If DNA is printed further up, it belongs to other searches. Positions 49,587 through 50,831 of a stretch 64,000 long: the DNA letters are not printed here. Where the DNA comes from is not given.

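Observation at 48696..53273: GDP-D-rhamnose pathway (gmd + rmd), and rmlA/rmlD without rmlB/rmlC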

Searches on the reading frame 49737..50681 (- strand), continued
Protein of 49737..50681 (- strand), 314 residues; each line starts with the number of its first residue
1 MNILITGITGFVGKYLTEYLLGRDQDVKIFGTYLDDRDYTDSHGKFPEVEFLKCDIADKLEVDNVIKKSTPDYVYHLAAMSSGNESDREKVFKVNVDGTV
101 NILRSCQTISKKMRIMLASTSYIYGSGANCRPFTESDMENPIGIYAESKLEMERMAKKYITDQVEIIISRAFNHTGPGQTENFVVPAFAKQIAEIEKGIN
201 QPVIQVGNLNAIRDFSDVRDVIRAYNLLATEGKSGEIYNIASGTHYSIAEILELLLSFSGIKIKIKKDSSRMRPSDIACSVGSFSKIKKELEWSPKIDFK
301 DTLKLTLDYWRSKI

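Call 20: search_protein_families(library=ncbifam, proteins=[L006:7827-9821:+, L006:12447-13415:+, L006:5880-6797:+, L006:6810-7778:+, L005:9057-10001:+], max_evalue=1e-20)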
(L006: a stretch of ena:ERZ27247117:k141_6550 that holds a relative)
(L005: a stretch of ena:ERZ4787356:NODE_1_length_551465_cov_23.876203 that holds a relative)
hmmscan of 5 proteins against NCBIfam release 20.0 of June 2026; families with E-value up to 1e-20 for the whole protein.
L006:7827-9821:+ (664 aa): 3 families
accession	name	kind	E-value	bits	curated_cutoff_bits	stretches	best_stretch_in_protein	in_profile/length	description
TIGR01472.1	gmd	equivalog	8e-122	406.7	415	2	6-243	1-232/342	GDP-mannose 4,6-dehydratase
TIGR02622.1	CDP_4_6_dhtase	equivalog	6.2e-24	84.8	278.45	0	4-118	3-120/352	CDP-glucose 4,6-dehydratase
TIGR04180.1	EDH_00030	hypoth_equivalog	6.7e-22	77.9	475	0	9-188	2-182/297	NAD-dependent 4,6-dehydratase LegB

L006:12447-13415:+ (322 aa): 10 families
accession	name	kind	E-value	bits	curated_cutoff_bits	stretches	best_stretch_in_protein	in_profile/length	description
TIGR01179.1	galE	equivalog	9.1e-61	205.5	262.3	1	2-317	1-328/332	UDP-glucose 4-epimerase GalE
TIGR01181.1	dTDP_gluc_dehyt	equivalog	1.4e-49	169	365.1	1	3-317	2-314/321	dTDP-glucose 4,6-dehydratase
TIGR04180.1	EDH_00030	hypoth_equivalog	3.2e-44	151.2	475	1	3-301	1-296/297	NAD-dependent 4,6-dehydratase LegB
NF007956.0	PRK10675.1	subfamily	4e-42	144.5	394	1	1-316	1-331/338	UDP-glucose 4-epimerase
NF011728.1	PRK15181.1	equivalog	1.8e-37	129.2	760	1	3-316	18-339/348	Vi polysaccharide biosynthesis UDP-N-acetylglucosaminuronic acid C-4 epimerase TviC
TIGR02197.1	heptose_epim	equivalog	7.8e-36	123.8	274.6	1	3-316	1-315/316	ADP-glyceromanno-heptose 6-epimerase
TIGR02622.1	CDP_4_6_dhtase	equivalog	3.6e-27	95.4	278.45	1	2-317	6-333/352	CDP-glucose 4,6-dehydratase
NF007490.0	PRK10084.1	subfamily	3.9e-26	91.9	649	1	1-316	1-336/361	dTDP-glucose 4,6-dehydratase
NF042422.1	oxyalk_red_OleD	equivalog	1.5e-25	90.3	580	1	1-238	1-222/329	2-alkyl-3-oxoalkanoate reductase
NF007582.0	PRK10217.1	equivalog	1.8e-25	89.8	698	1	2-316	3-333/355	dTDP-glucose 4,6-dehydratase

L006:5880-6797:+ (305 aa): 10 families
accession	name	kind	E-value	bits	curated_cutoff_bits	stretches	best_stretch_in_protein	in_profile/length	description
TIGR01179.1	galE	equivalog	8.5e-61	205.6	262.3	1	2-292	1-312/332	UDP-glucose 4-epimerase GalE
TIGR01181.1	dTDP_gluc_dehyt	equivalog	1.9e-50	171.8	365.1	1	2-302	1-309/321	dTDP-glucose 4,6-dehydratase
TIGR04180.1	EDH_00030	hypoth_equivalog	4.2e-44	150.8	475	1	3-290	1-295/297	NAD-dependent 4,6-dehydratase LegB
TIGR02197.1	heptose_epim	equivalog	4.7e-39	134.4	274.6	1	3-297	1-306/316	ADP-glyceromanno-heptose 6-epimerase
NF007956.0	PRK10675.1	subfamily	4.7e-39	134.4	394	1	1-293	1-318/338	UDP-glucose 4-epimerase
NF011728.1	PRK15181.1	equivalog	3.8e-34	118.2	760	1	3-302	18-335/348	Vi polysaccharide biosynthesis UDP-N-acetylglucosaminuronic acid C-4 epimerase TviC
NF007490.0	PRK10084.1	subfamily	2.1e-32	112.5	649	0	132-302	157-332/361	dTDP-glucose 4,6-dehydratase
NF007582.0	PRK10217.1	equivalog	1.4e-28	100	698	1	2-261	3-276/355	dTDP-glucose 4,6-dehydratase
NF008360.0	PRK11150.1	equivalog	1.2e-27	96.9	452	1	3-254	2-253/310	ADP-glyceromanno-heptose 6-epimerase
TIGR03466.1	HpnA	hypoth_equivalog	1.7e-21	76.4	367.65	1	1-261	1-252/327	hopanoid-associated sugar epimerase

L006:6810-7778:+ (322 aa): 10 families
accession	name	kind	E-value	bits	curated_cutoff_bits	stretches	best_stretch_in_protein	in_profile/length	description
TIGR01181.1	dTDP_gluc_dehyt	equivalog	1.6e-44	152.4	365.1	1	2-313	1-313/321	dTDP-glucose 4,6-dehydratase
TIGR04180.1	EDH_00030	hypoth_equivalog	1e-42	146.2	475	1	3-298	1-296/297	NAD-dependent 4,6-dehydratase LegB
TIGR01179.1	galE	equivalog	5.2e-36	124.1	262.3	1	2-312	1-325/332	UDP-glucose 4-epimerase GalE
TIGR01472.1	gmd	equivalog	1.3e-31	110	415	1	3-309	3-336/342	GDP-mannose 4,6-dehydratase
TIGR02197.1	heptose_epim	equivalog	1.5e-28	99.9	274.6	1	3-267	1-269/316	ADP-glyceromanno-heptose 6-epimerase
TIGR01214.1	rmlD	equivalog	2.7e-23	82.5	224.05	1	2-173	1-151/285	dTDP-4-dehydrorhamnose reductase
NF007490.0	PRK10084.1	subfamily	5.7e-23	81.5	649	1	1-312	1-335/361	dTDP-glucose 4,6-dehydratase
TIGR02622.1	CDP_4_6_dhtase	equivalog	1.4e-22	80.3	278.45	1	2-319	6-338/352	CDP-glucose 4,6-dehydratase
NF007582.0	PRK10217.1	equivalog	3.3e-22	79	698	1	2-316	3-336/355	dTDP-glucose 4,6-dehydratase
TIGR03466.1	HpnA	hypoth_equivalog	4e-21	75.2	367.65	1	1-265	1-251/327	hopanoid-associated sugar epimerase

L005:9057-10001:+ (314 aa): 7 families
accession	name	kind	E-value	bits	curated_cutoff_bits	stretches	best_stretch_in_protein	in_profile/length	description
TIGR01179.1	galE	equivalog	1.9e-97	326.1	262.3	1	2-309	1-323/332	UDP-glucose 4-epimerase GalE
NF007956.0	PRK10675.1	subfamily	5.5e-69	232.9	394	1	1-309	1-327/338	UDP-glucose 4-epimerase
TIGR04180.1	EDH_00030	hypoth_equivalog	3.4e-36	124.8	475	1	3-297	1-295/297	NAD-dependent 4,6-dehydratase LegB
TIGR02197.1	heptose_epim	equivalog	1e-35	123.4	274.6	1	3-266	1-264/316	ADP-glyceromanno-heptose 6-epimerase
TIGR01181.1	dTDP_gluc_dehyt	equivalog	2.3e-32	112.4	365.1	1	2-312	1-312/321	dTDP-glucose 4,6-dehydratase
NF043036.1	ErythonDh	equivalog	8.5e-24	84.3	325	1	1-309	1-318/321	D-erythronate dehydrogenase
NF011728.1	PRK15181.1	equivalog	8.7e-23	80.9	760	1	3-311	18-337/348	Vi polysaccharide biosynthesis UDP-N-acetylglucosaminuronic acid C-4 epimerase TviC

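Call 39: find_encoding_contigs(protein=P0016, flank=10000, max_places=2)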
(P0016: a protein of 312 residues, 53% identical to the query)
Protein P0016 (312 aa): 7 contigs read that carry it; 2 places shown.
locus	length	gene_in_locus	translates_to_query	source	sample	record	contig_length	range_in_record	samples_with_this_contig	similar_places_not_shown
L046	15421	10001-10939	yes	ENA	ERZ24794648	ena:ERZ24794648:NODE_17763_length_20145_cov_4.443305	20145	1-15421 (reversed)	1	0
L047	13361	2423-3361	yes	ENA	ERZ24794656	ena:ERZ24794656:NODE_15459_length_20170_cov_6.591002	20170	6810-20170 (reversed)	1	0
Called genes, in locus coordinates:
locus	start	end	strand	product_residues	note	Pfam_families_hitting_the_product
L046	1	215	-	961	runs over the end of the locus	PF00912:Transgly, PF00905:Transpeptidase, PF17957:Big_7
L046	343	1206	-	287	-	PF12705:PDDEXK_1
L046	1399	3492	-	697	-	PF01138:RNase_PH, PF03725:RNase_PH_C, PF03726:PNPase, PF01138:RNase_PH, PF00013:KH_1, PF00575:S1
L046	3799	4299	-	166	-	PF01936:NYN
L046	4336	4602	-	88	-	PF00312:Ribosomal_S15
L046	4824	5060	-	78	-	-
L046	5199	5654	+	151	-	PF00908:dTDP_sugar_isom, PF14667:Polysacc_synt_C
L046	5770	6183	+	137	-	PF11969:DcpS_C, PF01230:HIT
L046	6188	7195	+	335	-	PF01073:3Beta_HSD, PF01370:Epimerase, PF02719:Polysacc_synt_2, PF04321:RmlD_sub_bind, PF07993:NAD_binding_4, PF13460:NAD_binding_10 (weak), PF16363:GDP_Man_Dehyd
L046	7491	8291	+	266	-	PF01370:Epimerase, PF04321:RmlD_sub_bind, PF01073:3Beta_HSD (weak), PF16363:GDP_Man_Dehyd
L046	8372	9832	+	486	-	-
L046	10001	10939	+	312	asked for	PF01073:3Beta_HSD, PF01370:Epimerase, PF02719:Polysacc_synt_2 (weak), PF04321:RmlD_sub_bind, PF16363:GDP_Man_Dehyd, PF07993:NAD_binding_4 (weak)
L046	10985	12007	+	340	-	PF01370:Epimerase, PF04321:RmlD_sub_bind, PF16363:GDP_Man_Dehyd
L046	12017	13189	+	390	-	PF00438:S-AdoMet_synt_N, PF02772:S-AdoMet_synt_M, PF02773:S-AdoMet_synt_C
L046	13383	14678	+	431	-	PF03721:UDPG_MGDP_dh_N, PF03807:F420_oxidored (faint), PF00984:UDPG_MGDP_dh, PF03720:UDPG_MGDP_dh_C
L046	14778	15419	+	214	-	?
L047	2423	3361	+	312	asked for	PF01073:3Beta_HSD, PF01370:Epimerase, PF02719:Polysacc_synt_2 (weak), PF04321:RmlD_sub_bind, PF16363:GDP_Man_Dehyd, PF07993:NAD_binding_4 (weak)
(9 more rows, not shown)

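Call 40: find_encoding_contigs(protein=P0017, flank=10000, max_places=2)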
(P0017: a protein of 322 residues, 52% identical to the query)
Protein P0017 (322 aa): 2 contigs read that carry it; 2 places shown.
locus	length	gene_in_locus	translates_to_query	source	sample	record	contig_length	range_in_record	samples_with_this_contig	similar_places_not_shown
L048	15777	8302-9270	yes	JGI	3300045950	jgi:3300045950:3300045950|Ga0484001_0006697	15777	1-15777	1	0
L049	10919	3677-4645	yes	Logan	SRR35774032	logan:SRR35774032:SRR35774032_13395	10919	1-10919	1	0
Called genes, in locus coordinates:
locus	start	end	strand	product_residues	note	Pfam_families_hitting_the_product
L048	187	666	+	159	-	PF00908:dTDP_sugar_isom, PF14667:Polysacc_synt_C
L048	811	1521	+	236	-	PF00106:adh_short, PF02719:Polysacc_synt_2 (weak), PF08659:KR, PF13561:adh_short_C2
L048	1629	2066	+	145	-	PF11969:DcpS_C, PF01230:HIT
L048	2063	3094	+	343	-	PF01073:3Beta_HSD, PF01370:Epimerase, PF02719:Polysacc_synt_2, PF04321:RmlD_sub_bind, PF07993:NAD_binding_4 (weak), PF16363:GDP_Man_Dehyd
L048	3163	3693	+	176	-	PF00293:NUDIX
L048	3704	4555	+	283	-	PF01073:3Beta_HSD (weak), PF01370:Epimerase, PF02719:Polysacc_synt_2 (faint), PF04321:RmlD_sub_bind, PF16363:GDP_Man_Dehyd (weak)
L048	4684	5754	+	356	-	PF00483:NTP_transferase, PF12804:NTP_transf_3, PF00132:Hexapep (faint), PF25084:LbH_EIF2B, PF25087:GMPPB_C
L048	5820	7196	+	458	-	-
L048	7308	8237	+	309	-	PF00106:adh_short (faint), PF01073:3Beta_HSD, PF01370:Epimerase, PF02719:Polysacc_synt_2, PF04321:RmlD_sub_bind, PF07993:NAD_binding_4 (faint), PF13460:NAD_binding_10, PF16363:GDP_Man_Dehyd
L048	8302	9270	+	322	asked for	PF01073:3Beta_HSD, PF01370:Epimerase, PF02719:Polysacc_synt_2 (weak), PF04321:RmlD_sub_bind, PF07993:NAD_binding_4, PF16363:GDP_Man_Dehyd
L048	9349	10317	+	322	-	PF01370:Epimerase, PF04321:RmlD_sub_bind, PF05368:NmrA (weak), PF16363:GDP_Man_Dehyd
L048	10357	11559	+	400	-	PF00438:S-AdoMet_synt_N, PF02772:S-AdoMet_synt_M, PF02773:S-AdoMet_synt_C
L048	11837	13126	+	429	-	PF02558:ApbA (weak), PF03721:UDPG_MGDP_dh_N, PF03807:F420_oxidored (faint), PF00984:UDPG_MGDP_dh, PF03720:UDPG_MGDP_dh_C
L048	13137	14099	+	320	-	PF01073:3Beta_HSD, PF01370:Epimerase, PF02719:Polysacc_synt_2, PF04321:RmlD_sub_bind, PF07993:NAD_binding_4, PF08659:KR (faint), PF13460:NAD_binding_10 (faint), PF16363:GDP_Man_Dehyd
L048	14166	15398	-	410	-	PF01745:IPT (faint), PF01715:IPPT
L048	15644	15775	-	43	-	?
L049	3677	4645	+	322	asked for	PF01073:3Beta_HSD, PF01370:Epimerase, PF02719:Polysacc_synt_2 (weak), PF04321:RmlD_sub_bind, PF07993:NAD_binding_4, PF16363:GDP_Man_Dehyd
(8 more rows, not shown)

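Call 42: find_homologous_proteins(query=L046:5199-5654:+, max_evalue=1e-10)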
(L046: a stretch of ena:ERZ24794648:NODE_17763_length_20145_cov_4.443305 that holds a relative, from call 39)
Query L046:5199-5654:+ (151 aa): 1636 proteins with E <= 1e-10 among 1644 candidates; the best 120 are listed.
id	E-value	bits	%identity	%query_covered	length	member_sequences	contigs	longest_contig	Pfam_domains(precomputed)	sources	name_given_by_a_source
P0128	3.0e-100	350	99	100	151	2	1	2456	PF00908.24,PF14667.13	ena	-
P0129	2.2e-84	299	82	100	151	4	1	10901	PF00908.24,PF14667.13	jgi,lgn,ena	jgi:dTDP-4-dehydrorhamnose 3,5-epimerase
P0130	5.5e-84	298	80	100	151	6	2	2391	PF00908.24,PF14667.13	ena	-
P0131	3.3e-83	295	81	100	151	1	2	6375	PF00908.24,PF14667.13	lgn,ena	-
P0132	8.5e-83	294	80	100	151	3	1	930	PF00908.24,PF14667.13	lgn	-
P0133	4.0e-82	292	80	100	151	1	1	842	PF00908.24,PF14667.13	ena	-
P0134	4.2e-82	291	81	100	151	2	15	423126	PF00908.24,PF14667.13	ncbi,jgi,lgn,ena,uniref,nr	ncbi:spore coat protein [Candidatus Falkowbacteria bacterium RIFOXYD2_FULL_35_9]|uniref:Spore coat p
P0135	1.2e-81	290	81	100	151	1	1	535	PF00908.24,PF14667.13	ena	-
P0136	1.3e-81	290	77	100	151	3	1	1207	PF00908.24,PF14667.13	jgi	jgi:dTDP-4-dehydrorhamnose 3,5-epimerase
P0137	1.6e-81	290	79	100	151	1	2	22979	PF00908.24,PF14667.13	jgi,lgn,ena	-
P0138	2.2e-81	289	77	100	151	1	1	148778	PF00908.24,PF14667.13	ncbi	-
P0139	3.0e-81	289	79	100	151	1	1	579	PF00908.24,PF14667.13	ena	-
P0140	4.9e-81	288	79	100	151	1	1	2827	PF00908.24,PF14667.13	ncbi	-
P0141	1.3e-80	287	79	100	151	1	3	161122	PF00908.24,PF14667.13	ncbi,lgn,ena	-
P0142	1.7e-80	286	79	100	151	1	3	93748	PF00908.24,PF14667.13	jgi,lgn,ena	jgi:dTDP-4-dehydrorhamnose 3,5-epimerase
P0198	6.9e-74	265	78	99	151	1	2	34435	PF00908.24,PF14667.13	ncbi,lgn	-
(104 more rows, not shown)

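Call 43: find_encoding_contigs(protein=P0198, flank=10000, max_places=4)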
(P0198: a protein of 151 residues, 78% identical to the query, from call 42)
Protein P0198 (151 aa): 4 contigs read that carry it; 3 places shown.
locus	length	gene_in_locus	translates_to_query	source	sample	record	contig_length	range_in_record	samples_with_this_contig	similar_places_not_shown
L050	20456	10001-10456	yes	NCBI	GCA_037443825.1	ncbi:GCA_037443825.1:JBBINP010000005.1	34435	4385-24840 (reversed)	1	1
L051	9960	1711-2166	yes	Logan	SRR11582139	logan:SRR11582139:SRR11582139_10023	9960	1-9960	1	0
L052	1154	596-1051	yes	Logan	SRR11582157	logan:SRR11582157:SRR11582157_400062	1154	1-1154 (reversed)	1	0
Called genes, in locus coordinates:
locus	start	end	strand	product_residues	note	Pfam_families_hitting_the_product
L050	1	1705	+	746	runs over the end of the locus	-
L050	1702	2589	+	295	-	-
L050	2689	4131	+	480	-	PF04932:Wzy_C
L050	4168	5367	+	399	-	PF13439:Glyco_transf_4, PF13477:Glyco_trans_4_2 (weak), PF13579:Glyco_trans_4_4, PF00534:Glycos_transf_1, PF13692:Glyco_trans_1_4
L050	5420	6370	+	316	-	PF01095:Pectinesterase (weak), PF07602:DUF1565, PF05048:NosD, PF13229:Beta_helix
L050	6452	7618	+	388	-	PF09314:DUF1972 (weak), PF13439:Glyco_transf_4, PF13579:Glyco_trans_4_4 (weak), PF20706:GT4-conflict (weak), PF00534:Glycos_transf_1, PF13692:Glyco_trans_1_4, PF13524:Glyco_trans_1_2 (weak)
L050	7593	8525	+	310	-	-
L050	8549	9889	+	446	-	PF13196:DUF4012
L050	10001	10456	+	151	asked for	PF00908:dTDP_sugar_isom, PF14667:Polysacc_synt_C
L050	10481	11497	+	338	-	PF01073:3Beta_HSD, PF01370:Epimerase, PF02719:Polysacc_synt_2, PF04321:RmlD_sub_bind, PF07993:NAD_binding_4, PF13460:NAD_binding_10, PF16363:GDP_Man_Dehyd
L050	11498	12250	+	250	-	-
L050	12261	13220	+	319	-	PF04321:RmlD_sub_bind, PF01370:Epimerase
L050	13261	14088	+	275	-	PF00483:NTP_transferase, PF12804:NTP_transf_3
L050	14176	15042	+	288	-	PF00483:NTP_transferase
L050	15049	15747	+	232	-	-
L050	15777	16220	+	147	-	PF01281:Ribosomal_L9_N, PF03948:Ribosomal_L9_C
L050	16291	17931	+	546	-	PF01656:CbiA (faint), PF06418:CTP_synth_N, PF00117:GATase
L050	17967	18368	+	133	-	-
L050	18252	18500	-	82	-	-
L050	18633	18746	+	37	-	-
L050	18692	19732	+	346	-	PF04545:Sigma70_r4, PF05066:HARE-HTH (weak)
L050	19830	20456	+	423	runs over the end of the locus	PF26449:DUF8128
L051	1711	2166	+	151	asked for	PF00908:dTDP_sugar_isom, PF14667:Polysacc_synt_C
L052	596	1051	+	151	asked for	PF00908:dTDP_sugar_isom, PF14667:Polysacc_synt_C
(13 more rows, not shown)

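Call 44: find_homologous_proteins(query=L046:6188-7195:+, max_evalue=1e-30)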
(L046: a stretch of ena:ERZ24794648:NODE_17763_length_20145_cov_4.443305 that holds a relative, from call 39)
Query L046:6188-7195:+ (335 aa): 8000 proteins with E <= 1e-30 among 8000 candidates; the best 120 are listed.
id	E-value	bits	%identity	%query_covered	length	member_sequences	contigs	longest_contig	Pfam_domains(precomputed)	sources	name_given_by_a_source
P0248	9.9e-230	779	100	100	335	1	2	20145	PF04321.24,PF16363.12,PF02719.22,PF01073.26,PF07993.19,PF13460.13,PF01370.28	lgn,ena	-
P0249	2.0e-229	778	100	100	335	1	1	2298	PF04321.24,PF16363.12,PF02719.22,PF01073.26,PF07993.19,PF13460.13,PF01370.28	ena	-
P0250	2.2e-184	630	78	100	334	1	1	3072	PF04321.24,PF16363.12,PF02719.22,PF01073.26,PF07993.19,PF13460.13,PF01370.28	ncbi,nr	ncbi:MAG: dTDP-glucose 4,6-dehydratase [Actinobacteria bacterium]|nr:dTDP-glucose 4,6-dehydratase [A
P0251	3.0e-184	630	78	100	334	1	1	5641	PF04321.24,PF16363.12,PF02719.22,PF01073.26,PF07993.19,PF13460.13,PF01370.28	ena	-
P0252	9.2e-184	628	79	100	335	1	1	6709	PF04321.24,PF16363.12,PF02719.22,PF01073.26,PF07993.19,PF13460.13,PF01370.28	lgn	-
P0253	1.8e-183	627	78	100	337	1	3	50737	PF04321.24,PF16363.12,PF02719.22,PF01073.26,PF07993.19,PF13460.13,PF01370.28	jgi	-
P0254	3.0e-183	626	79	99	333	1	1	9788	PF04321.24,PF16363.12,PF02719.22,PF01073.26,PF07993.19,PF13460.13,PF01370.28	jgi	jgi:dTDP-glucose 4,6-dehydratase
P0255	1.1e-182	625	77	99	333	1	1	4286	PF04321.24,PF16363.12,PF02719.22,PF01073.26,PF07993.19,PF13460.13,PF01370.28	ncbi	-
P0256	1.9e-182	624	78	99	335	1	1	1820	PF04321.24,PF16363.12,PF02719.22,PF01073.26,PF07993.19,PF13460.13,PF01370.28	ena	-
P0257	2.2e-182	624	79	100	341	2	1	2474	PF04321.24,PF16363.12,PF02719.22,PF01073.26,PF07993.19,PF13460.13,PF01370.28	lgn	-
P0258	3.0e-182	623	78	99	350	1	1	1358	PF04321.24,PF16363.12,PF02719.22,PF01073.26,PF07993.19,PF13460.13,PF01370.28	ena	-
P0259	4.2e-182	623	77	99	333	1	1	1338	PF04321.24,PF16363.12,PF02719.22,PF01073.26,PF07993.19,PF13460.13,PF01370.28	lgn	-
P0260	8.7e-182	622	78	99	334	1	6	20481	PF04321.24,PF16363.12,PF02719.22,PF05368.20,PF01073.26,PF07993.19,PF13460.13,PF01370.28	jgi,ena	-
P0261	9.2e-182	622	78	99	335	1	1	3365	PF04321.24,PF16363.12,PF02719.22,PF01073.26,PF07993.19,PF13460.13,PF01370.28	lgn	-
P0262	1.6e-181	621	78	99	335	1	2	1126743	PF04321.24,PF16363.12,PF02719.22,PF01073.26,PF07993.19,PF13460.13,PF01370.28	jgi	jgi:dTDP-glucose 4,6-dehydratase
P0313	2.1e-177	607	78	99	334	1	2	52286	PF04321.24,PF16363.12,PF02719.22,PF01073.26,PF07993.19,PF13460.13,PF01370.28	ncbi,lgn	-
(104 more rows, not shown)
